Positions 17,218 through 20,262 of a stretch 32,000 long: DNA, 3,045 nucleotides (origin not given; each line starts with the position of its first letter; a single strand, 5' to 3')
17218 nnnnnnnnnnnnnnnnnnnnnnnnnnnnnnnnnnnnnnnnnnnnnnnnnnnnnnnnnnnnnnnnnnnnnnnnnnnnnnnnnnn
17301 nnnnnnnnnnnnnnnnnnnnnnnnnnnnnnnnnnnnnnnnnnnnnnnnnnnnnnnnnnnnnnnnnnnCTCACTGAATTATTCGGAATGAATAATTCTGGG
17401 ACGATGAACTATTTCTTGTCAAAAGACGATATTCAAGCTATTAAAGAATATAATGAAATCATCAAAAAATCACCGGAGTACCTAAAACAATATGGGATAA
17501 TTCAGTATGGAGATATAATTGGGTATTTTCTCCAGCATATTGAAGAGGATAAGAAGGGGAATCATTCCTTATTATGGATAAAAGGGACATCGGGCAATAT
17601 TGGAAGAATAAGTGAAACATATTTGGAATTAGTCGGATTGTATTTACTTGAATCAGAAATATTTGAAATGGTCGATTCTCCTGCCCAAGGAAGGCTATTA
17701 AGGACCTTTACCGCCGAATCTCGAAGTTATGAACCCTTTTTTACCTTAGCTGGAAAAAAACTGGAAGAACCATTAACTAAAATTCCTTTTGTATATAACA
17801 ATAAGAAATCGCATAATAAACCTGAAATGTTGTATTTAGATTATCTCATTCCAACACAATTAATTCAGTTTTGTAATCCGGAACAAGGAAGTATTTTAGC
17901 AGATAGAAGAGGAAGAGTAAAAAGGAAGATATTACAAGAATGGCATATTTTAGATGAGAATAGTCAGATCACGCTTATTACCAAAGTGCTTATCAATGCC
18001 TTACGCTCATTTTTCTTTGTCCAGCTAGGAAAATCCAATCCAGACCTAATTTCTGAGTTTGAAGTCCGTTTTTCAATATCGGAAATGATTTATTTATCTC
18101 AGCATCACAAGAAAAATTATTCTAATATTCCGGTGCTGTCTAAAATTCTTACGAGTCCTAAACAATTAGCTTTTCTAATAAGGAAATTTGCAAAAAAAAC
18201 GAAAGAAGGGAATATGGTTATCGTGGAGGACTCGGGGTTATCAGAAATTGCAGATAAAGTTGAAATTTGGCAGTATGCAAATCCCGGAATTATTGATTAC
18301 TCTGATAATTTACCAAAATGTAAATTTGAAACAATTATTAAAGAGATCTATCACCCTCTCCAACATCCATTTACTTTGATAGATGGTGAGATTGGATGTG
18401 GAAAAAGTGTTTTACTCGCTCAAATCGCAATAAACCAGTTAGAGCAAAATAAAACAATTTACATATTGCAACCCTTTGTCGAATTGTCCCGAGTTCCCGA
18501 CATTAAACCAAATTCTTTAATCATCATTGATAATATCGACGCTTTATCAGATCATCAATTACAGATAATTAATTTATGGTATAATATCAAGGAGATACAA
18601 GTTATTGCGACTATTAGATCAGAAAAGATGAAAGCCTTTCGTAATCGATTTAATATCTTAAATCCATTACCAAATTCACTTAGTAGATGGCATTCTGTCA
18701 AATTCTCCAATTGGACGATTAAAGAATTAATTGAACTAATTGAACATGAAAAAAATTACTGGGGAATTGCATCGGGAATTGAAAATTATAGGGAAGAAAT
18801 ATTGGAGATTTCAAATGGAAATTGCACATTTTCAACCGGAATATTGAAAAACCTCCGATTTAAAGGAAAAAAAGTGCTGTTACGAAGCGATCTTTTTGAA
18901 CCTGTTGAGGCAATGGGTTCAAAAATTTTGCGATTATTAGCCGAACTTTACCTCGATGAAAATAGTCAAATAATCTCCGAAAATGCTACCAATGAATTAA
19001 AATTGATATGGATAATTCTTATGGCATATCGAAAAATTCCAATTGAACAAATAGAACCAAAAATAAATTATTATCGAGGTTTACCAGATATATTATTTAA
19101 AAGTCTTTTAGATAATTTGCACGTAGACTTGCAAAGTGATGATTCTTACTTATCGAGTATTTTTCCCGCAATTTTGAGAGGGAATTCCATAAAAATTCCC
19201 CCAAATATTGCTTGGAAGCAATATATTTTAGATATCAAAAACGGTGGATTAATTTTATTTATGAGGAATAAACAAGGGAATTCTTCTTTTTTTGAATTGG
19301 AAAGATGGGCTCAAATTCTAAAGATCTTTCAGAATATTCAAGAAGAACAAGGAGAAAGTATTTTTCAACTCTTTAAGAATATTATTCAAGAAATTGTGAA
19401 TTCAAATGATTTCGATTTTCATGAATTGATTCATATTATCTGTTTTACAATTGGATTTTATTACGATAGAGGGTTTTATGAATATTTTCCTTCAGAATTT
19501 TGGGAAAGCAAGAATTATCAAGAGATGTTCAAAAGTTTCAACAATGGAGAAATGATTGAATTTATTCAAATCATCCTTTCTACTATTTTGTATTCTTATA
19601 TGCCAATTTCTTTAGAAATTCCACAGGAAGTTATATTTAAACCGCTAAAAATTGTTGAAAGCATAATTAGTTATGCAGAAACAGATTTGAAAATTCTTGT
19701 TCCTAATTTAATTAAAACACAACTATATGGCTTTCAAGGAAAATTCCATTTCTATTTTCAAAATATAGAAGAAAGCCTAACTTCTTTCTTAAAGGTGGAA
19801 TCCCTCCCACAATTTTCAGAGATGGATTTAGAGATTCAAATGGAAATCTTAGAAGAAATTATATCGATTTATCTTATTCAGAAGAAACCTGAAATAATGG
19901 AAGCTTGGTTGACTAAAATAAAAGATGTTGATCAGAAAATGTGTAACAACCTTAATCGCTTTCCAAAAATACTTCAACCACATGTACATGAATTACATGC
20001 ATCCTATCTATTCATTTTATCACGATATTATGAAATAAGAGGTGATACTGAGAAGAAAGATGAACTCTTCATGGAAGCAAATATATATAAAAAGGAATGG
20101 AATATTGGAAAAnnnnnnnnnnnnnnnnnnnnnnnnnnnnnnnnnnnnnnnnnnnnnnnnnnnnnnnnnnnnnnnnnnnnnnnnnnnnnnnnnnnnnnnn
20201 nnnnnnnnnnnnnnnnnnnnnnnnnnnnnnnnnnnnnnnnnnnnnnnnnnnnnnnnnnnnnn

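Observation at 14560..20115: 1851-aa TPR / unknown / STAND-like NTPase giant with inverted NLR-like architecture, divergent from the viperin operon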

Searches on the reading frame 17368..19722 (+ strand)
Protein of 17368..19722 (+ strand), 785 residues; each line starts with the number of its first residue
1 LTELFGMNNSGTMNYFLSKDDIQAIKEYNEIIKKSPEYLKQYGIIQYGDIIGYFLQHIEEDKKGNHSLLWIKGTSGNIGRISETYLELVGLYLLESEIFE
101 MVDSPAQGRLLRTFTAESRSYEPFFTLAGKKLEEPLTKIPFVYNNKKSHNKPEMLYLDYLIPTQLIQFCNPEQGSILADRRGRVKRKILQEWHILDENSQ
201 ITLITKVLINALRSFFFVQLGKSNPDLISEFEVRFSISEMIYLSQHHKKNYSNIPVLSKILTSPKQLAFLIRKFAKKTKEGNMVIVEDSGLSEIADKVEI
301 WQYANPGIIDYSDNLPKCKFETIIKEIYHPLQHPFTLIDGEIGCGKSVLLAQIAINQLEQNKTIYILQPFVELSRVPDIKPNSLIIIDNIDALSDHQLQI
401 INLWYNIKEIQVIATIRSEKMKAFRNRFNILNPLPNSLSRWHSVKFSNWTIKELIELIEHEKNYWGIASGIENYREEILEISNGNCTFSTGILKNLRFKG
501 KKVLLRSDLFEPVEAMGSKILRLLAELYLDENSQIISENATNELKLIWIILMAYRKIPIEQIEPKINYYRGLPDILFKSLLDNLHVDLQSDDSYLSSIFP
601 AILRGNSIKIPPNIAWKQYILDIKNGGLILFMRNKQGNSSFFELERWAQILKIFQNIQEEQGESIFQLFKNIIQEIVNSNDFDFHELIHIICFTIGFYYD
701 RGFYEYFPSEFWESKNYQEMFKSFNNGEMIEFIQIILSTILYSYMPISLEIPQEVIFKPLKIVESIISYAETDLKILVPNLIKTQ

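Call 29: find_homologous_proteins(query=A2, max_evalue=0.001)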
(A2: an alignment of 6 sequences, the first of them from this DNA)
Query A2 (6 sequences): 8000 candidates shared short words with the query, none scored E <= 0.001.

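Call 42: predict_structure(alignment_id=A2)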
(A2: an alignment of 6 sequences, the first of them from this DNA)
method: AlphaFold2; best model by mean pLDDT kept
length: 785 residues; sequences in the alignment: 6
mean_pLDDT: 55.9   pTM: 0.49
mean pLDDT of the five models: 55.9, 55.4, 51.7, 47.4, 43.5
residues with pLDDT >= 90: 4; 70-90: 212; 50-70: 231; < 50: 338
segments of 3 or more residues with pLDDT < 50: 1-80, 113-133, 141-155, 157-159, 167-182, 252-264, 273-288, 306-309, 433-439, 553-626, 635-638, 661-667, 675-712, 737-756, 769-771, 783-785
pLDDT, mean of each block of 10 residues (from residue 1): 30 32 41 40 33 37 35 38 64 57 59 37 30 52 42 47 52 34 67 76 69 62 61 58 60 45 49 44 40 79 58 57 72 79 79 85 81 77 86 82 82 84 74 52 79 84 73 81 71 72 74 63 76 73 64 42 38 36 31 34 31 41 48 51 70 61 45 47 43 41 38 51 54 50 36 45 53 51 44
secondary structure, 60 per line:
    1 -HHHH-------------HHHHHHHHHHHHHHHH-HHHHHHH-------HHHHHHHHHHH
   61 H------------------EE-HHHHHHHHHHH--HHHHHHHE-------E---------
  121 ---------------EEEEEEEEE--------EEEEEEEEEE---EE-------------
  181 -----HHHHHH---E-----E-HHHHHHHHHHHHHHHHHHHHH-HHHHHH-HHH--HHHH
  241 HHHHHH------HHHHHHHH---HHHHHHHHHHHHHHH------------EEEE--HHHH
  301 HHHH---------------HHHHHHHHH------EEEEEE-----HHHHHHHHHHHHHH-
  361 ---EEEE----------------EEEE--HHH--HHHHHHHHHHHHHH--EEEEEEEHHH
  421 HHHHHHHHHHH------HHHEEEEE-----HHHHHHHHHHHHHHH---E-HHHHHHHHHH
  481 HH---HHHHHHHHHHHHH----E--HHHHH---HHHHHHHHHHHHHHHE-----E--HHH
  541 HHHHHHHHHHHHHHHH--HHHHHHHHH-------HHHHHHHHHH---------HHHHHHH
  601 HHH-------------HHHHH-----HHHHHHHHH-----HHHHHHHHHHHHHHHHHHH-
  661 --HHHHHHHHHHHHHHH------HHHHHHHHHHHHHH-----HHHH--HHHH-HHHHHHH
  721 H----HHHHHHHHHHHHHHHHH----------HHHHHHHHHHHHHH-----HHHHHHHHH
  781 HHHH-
elements in order (helices of 4 or more, strands of 3 or more residues): H2-5 H19-34 H36-42 H50-61 H83-93 H96-102 E136-144 E153-162 H186-191 H203-223 H225-230 H237-246 H253-260 H264-278 E291-294 H297-304 H320-328 E335-340 H346-359 E364-367 E384-387 H395-408 E411-417 H418-431 E441-445 H451-465 H471-482 H486-498 H506-510 H514-528 H538-556 H559-567 H575-584 H594-603 H617-621 H627-635 H641-659 H663-677 H684-697 H703-706 H709-712 H714-721 H726-742 H753-766 H772-784

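Call 44: find_related_loci(query=window:17371-19500:+, collection=genome_contigs, flank=10000)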
Query window:17371-19500:+ (710 aa) in genome_contigs; peptide patterns used: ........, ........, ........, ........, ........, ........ (x = any residue, [..] = any of these).
81 stretches matched a pattern, but none encodes a relative of the query by tblastn (E <= 1e-3).

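Call 45: fold_search(model_id=the predicted structure, library=pdb)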
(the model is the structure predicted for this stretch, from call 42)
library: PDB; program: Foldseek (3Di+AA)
matches with E <= 10: 1286; with E <= 0.001: 232
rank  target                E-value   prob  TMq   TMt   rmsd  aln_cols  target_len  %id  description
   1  9jap_A                1.4e-07  1.00  0.25  0.24  20.5       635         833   13  Helical structure of EfAvs5(SIR2-STAND) (released 2025-03-19)
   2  7uiz_F                1.2e-06  1.00  0.21  0.28  16.3       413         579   14  ClpAP complex bound to ClpS N-terminal extension, class IIc (released 2022-11-09)
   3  8fs4_E                3.0e-06  1.00  0.21  0.42  13.6       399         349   14  Structure of S. cerevisiae Rad24-RFC loading the 9-1-1 clamp onto a 10-nt gapped DNA in step 2 (open 9-1-1 ring and fl (released 2023-06-14)
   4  7st9_E                3.7e-06  1.00  0.21  0.42  14.3       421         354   14  Open state of Rad24-RFC:9-1-1 bound to a 5' ss/dsDNA junction (released 2022-03-23)
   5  8fs5_E                3.9e-06  1.00  0.22  0.43  12.4       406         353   14  Structure of S. cerevisiae Rad24-RFC loading the 9-1-1 clamp onto a 10-nt gapped DNA in step 3 (open 9-1-1 and stably  (released 2023-06-14)
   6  7uiy_B                5.9e-06  1.00  0.21  0.27  13.0       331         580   18  ClpAP complex bound to ClpS N-terminal extension, class IIIa (released 2022-10-26)
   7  7stb_E                6.4e-06  1.00  0.22  0.44  12.8       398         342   14  Closed state of Rad24-RFC:9-1-1 bound to a 5' ss/dsDNA junction (released 2022-03-23)
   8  9if4_B                7.3e-06  1.00  0.20  0.28  13.1       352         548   12  Structure of the Mycobacterium Tuberculosis ClpC1P1P2 complex bound to the activator Bz-Leu-Leu (released 2025-08-27)
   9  7sgz_E                7.3e-06  1.00  0.20  0.41  13.5       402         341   15  Structure of the yeast Rad24-RFC loader bound to DNA and the closed 9-1-1 clamp (released 2022-03-23)
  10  9pev_E                9.2e-06  1.00  0.21  0.42  13.2       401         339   15  Structure of the S. cerevisiae clamp loader Replication Factor C (RFC) with mixed nucleotide occupancy (released 2025-11-12)
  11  7ti8_E                9.6e-06  1.00  0.21  0.43  13.9       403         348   15  Structure of the yeast clamp loader (Replication Factor C RFC) bound to the open sliding clamp (Proliferating Cell Nuc (released 2022-02-16)
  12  7uiv_C                1.1e-05  1.00  0.22  0.28  12.7       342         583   15  ClpAP complex bound to ClpS N-terminal extension, class IIa (released 2022-11-09)
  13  8fs7_E                1.2e-05  1.00  0.22  0.44  12.9       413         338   14  Structure of S. cerevisiae Rad24-RFC loading the 9-1-1 clamp onto a 10-nt gapped DNA in step 5 (closed 9-1-1 and stabl (released 2023-06-14)
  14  8uii_C                1.3e-05  1.00  0.19  0.41  15.6       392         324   13  Cryo-EM map of human clamp-clamp loader ATAD5-RFC-closed PCNA complex in intermediate state 1 (released 2024-05-29)
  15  8dqx_E                1.3e-05  1.00  0.22  0.42  14.0       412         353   14  Open state of RFC:PCNA bound to a 3' ss/dsDNA junction (released 2022-08-24)
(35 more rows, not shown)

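Call 91: find_related_loci(query=window:17368-19722:+, collection=viral_contigs, flank=8000)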
Query window:17368-19722:+ (785 aa) in viral_contigs; peptide patterns used: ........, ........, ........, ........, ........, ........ (x = any residue, [..] = any of these).
9 stretches matched a pattern, but none encodes a relative of the query by tblastn (E <= 1e-3).

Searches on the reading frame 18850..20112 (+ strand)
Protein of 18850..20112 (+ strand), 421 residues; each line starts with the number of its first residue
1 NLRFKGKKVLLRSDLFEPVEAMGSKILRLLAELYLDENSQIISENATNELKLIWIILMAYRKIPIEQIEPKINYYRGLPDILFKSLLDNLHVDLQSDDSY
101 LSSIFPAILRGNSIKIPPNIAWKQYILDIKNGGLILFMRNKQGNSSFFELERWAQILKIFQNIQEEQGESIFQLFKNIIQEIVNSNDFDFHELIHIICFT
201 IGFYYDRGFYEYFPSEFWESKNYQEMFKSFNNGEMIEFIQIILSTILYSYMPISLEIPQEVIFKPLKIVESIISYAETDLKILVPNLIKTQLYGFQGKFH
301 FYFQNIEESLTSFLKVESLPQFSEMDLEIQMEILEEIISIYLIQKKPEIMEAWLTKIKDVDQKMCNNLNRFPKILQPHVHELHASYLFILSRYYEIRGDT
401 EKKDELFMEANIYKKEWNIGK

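Call 89: search_protein_families(library=pfam, proteins=[window:18850-20112:+], max_evalue=1)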
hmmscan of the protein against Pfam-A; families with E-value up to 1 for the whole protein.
window:18850-20112:+ (421 aa): 1 family
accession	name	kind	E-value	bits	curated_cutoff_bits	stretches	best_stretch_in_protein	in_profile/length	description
PF07736.16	CM_1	-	0.26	12.1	27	0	163-198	10-45/116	Chorismate mutase type I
